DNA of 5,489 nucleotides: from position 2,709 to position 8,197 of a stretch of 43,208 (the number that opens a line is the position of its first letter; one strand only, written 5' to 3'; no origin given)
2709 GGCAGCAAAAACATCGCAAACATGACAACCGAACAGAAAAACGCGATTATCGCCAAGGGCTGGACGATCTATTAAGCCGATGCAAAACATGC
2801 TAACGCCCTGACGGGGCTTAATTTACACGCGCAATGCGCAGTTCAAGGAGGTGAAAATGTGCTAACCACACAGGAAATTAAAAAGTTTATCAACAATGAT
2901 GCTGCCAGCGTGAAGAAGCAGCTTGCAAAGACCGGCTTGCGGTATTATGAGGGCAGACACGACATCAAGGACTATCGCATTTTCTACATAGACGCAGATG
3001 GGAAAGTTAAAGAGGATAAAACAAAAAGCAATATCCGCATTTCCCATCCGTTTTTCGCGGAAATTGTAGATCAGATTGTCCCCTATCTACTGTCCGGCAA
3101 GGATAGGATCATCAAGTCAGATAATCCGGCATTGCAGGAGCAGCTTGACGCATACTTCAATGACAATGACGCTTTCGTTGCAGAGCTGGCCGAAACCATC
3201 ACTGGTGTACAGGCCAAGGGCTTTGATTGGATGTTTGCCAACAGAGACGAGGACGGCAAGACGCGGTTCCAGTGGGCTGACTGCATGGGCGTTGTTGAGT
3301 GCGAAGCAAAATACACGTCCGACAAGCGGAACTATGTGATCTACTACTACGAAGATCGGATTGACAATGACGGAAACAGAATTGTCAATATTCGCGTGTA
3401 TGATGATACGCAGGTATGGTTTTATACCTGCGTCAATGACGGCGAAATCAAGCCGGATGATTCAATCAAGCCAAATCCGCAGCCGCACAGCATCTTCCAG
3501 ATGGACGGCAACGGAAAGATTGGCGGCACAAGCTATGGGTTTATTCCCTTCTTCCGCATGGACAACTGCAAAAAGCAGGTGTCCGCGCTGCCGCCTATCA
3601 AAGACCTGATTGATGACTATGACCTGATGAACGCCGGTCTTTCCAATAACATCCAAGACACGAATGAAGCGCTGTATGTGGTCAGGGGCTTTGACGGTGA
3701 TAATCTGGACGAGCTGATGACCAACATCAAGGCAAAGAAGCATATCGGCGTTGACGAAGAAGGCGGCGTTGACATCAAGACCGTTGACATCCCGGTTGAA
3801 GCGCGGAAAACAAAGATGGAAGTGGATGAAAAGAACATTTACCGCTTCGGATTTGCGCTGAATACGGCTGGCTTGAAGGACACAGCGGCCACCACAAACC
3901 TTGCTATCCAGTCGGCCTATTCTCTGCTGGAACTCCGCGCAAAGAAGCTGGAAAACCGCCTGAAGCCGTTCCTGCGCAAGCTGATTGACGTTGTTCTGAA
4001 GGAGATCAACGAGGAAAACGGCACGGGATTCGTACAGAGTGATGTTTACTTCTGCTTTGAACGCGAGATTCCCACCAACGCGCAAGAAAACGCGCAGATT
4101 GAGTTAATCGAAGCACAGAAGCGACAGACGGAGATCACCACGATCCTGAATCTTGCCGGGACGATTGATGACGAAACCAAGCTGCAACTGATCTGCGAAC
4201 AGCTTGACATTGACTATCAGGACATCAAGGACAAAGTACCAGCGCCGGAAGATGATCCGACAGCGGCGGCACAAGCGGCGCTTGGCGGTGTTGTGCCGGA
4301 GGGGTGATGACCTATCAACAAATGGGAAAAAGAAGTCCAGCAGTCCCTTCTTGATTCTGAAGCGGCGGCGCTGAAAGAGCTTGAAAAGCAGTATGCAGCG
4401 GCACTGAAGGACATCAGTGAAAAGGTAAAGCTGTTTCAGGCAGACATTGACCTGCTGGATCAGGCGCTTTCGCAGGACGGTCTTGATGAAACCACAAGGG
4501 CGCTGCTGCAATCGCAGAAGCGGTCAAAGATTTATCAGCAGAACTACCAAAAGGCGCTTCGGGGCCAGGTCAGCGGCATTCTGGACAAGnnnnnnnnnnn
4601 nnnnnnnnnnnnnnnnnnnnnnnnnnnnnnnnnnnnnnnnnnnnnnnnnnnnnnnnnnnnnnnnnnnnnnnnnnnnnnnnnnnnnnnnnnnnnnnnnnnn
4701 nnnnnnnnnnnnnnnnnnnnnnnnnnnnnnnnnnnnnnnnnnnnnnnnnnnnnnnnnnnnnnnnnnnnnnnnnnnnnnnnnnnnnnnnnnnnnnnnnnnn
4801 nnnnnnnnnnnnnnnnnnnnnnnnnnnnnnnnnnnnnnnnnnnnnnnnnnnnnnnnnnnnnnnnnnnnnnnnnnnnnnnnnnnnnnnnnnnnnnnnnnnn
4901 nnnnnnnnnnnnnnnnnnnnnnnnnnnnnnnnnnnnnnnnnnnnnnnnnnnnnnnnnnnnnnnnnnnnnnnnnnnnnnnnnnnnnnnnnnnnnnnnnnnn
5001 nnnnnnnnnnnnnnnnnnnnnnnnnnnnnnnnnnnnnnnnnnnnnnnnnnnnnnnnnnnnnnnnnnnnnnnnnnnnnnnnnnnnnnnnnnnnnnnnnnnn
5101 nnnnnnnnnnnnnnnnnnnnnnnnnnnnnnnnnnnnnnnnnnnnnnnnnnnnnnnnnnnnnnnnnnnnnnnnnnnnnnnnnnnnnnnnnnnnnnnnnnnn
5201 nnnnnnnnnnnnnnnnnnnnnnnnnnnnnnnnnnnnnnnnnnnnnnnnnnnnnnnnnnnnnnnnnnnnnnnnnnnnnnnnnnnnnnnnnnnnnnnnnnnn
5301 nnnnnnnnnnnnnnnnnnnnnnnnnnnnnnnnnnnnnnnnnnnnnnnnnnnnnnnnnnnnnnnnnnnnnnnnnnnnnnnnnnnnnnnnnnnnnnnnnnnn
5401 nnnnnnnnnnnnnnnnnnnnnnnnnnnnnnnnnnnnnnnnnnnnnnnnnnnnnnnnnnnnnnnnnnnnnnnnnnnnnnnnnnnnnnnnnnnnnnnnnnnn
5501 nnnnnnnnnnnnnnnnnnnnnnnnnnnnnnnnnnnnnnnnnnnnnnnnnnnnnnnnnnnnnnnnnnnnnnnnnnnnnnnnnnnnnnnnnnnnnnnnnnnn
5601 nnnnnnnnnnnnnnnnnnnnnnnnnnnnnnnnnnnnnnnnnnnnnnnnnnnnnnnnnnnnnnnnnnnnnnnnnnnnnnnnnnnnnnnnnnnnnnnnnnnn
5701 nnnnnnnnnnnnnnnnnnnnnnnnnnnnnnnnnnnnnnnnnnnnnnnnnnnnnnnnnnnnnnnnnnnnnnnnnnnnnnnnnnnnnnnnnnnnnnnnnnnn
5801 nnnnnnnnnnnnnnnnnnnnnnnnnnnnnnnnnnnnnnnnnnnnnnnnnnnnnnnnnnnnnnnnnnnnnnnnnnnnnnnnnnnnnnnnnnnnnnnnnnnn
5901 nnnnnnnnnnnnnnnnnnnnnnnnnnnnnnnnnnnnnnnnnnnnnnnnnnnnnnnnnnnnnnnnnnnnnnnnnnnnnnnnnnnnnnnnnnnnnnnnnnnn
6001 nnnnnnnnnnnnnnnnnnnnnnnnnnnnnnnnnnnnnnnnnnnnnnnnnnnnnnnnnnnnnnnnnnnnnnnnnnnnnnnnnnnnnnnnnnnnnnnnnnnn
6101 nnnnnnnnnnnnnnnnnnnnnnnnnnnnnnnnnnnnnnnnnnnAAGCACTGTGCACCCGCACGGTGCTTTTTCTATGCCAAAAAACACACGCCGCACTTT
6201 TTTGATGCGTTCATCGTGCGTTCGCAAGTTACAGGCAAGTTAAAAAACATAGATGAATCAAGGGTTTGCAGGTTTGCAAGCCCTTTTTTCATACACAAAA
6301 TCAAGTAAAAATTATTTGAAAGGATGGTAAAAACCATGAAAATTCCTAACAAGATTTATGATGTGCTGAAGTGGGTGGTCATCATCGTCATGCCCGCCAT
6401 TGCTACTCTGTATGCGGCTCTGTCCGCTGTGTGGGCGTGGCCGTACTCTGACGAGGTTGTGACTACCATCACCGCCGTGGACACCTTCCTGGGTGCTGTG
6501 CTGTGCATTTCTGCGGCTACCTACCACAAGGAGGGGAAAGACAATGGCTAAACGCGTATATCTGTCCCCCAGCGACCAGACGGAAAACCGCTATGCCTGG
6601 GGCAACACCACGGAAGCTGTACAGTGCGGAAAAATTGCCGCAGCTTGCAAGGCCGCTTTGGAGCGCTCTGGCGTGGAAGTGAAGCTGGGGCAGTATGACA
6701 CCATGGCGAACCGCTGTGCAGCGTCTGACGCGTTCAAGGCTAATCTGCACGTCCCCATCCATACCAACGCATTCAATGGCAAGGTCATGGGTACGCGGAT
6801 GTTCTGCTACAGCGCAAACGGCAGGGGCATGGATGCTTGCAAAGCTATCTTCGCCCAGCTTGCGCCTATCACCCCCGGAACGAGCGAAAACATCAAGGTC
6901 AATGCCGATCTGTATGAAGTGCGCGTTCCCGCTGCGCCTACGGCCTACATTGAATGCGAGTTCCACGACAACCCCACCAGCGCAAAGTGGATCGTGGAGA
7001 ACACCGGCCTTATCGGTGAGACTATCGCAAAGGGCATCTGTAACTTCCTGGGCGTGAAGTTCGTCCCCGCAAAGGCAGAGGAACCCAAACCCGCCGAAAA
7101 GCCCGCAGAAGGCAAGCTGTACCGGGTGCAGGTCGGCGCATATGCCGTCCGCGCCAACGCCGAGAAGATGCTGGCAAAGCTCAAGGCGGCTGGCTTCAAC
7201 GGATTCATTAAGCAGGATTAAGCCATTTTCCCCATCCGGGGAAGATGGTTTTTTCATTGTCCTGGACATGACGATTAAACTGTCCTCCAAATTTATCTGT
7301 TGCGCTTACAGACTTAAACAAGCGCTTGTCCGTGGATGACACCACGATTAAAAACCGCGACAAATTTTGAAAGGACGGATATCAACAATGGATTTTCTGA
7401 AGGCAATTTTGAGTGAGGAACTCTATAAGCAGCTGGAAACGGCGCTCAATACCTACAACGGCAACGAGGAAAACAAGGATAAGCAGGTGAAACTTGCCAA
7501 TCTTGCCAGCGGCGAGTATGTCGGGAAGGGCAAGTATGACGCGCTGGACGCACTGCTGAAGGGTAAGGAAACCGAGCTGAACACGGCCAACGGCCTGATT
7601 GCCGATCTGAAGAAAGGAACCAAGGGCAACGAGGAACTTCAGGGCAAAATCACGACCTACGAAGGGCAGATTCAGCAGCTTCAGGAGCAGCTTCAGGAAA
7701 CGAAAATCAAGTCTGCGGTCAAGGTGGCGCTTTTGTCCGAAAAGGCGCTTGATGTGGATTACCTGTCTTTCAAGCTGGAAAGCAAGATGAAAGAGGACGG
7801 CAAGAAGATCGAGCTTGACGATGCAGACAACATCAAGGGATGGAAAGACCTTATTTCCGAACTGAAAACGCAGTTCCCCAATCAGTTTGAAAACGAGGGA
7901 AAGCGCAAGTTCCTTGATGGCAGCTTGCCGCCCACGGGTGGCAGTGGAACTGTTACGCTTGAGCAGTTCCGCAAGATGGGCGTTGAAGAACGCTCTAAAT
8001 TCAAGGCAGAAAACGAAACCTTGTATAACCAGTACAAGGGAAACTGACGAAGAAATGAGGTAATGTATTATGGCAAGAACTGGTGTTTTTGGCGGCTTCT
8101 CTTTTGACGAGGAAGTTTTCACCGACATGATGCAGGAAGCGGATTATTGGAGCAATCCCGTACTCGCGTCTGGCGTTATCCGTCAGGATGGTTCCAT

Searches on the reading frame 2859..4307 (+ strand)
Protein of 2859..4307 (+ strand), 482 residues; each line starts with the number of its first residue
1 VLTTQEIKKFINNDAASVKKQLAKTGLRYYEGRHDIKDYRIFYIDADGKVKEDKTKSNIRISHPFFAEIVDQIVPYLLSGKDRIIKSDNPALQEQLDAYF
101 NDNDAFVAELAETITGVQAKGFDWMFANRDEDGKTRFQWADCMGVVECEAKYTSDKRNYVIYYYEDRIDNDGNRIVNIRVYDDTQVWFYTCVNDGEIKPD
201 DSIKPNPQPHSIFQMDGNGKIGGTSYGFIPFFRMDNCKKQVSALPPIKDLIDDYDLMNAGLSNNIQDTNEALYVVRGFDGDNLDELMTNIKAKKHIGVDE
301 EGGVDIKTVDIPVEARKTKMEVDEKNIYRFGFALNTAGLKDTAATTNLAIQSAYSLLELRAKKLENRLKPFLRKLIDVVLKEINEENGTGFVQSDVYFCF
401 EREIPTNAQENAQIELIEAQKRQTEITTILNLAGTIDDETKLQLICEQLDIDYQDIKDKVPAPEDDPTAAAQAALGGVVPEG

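Call 34: search_protein_families(library=phrogs, proteins=[window:2859-4307:+], max_evalue=0.001)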
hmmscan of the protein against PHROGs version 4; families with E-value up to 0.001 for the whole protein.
window:2859-4307:+ (482 aa): 4 families
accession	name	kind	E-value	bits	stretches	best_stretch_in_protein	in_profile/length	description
phrog_64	-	head and packaging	5.5e-83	280.3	1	2-466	73-512/547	portal protein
phrog_9064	-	head and packaging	4.2e-22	79.8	1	245-445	5-202/228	portal protein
phrog_38367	-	unknown function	3.3e-13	50.8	1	378-459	4-85/131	-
phrog_145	-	head and packaging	1.4e-06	28.3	1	219-442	230-455/493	portal protein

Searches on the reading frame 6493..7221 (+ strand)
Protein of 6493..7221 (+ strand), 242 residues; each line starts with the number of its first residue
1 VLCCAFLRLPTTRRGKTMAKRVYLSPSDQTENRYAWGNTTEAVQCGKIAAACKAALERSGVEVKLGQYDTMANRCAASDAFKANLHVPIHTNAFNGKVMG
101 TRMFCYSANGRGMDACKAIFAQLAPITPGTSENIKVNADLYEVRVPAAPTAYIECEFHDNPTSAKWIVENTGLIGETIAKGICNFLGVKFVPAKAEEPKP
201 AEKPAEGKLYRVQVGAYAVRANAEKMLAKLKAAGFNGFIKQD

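Call 85: search_protein_families(library=pfam, proteins=[window:6493-7221:+], max_evalue=0.01)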
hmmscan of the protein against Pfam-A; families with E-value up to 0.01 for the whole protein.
window:6493-7221:+ (242 aa): 2 families
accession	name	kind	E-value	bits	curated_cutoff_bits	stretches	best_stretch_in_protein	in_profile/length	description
PF01520.23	Amidase_3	-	9.5e-15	55.5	27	1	37-184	18-174/174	N-acetylmuramoyl-L-alanine amidase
PF05036.18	SPOR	-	9.3e-09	35.9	21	1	201-240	35-75/76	SPOR domain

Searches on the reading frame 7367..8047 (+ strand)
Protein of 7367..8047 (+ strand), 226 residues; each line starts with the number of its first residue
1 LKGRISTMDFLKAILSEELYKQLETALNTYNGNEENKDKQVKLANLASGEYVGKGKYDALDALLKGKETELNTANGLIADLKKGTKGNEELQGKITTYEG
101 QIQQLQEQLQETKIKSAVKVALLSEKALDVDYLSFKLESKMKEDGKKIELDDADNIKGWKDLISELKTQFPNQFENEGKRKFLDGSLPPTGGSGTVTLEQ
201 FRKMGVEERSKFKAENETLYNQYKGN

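Call 85: search_protein_families(library=pfam, proteins=[window:7367-8047:+], max_evalue=0.01)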
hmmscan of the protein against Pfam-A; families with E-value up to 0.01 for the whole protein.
window:7367-8047:+ (226 aa): 1 family
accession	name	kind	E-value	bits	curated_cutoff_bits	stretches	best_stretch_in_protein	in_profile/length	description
PF06810.17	Phage_scaffold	-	2e-24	86.9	35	1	24-194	17-169/170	Phage capsid assembly scaffolding protein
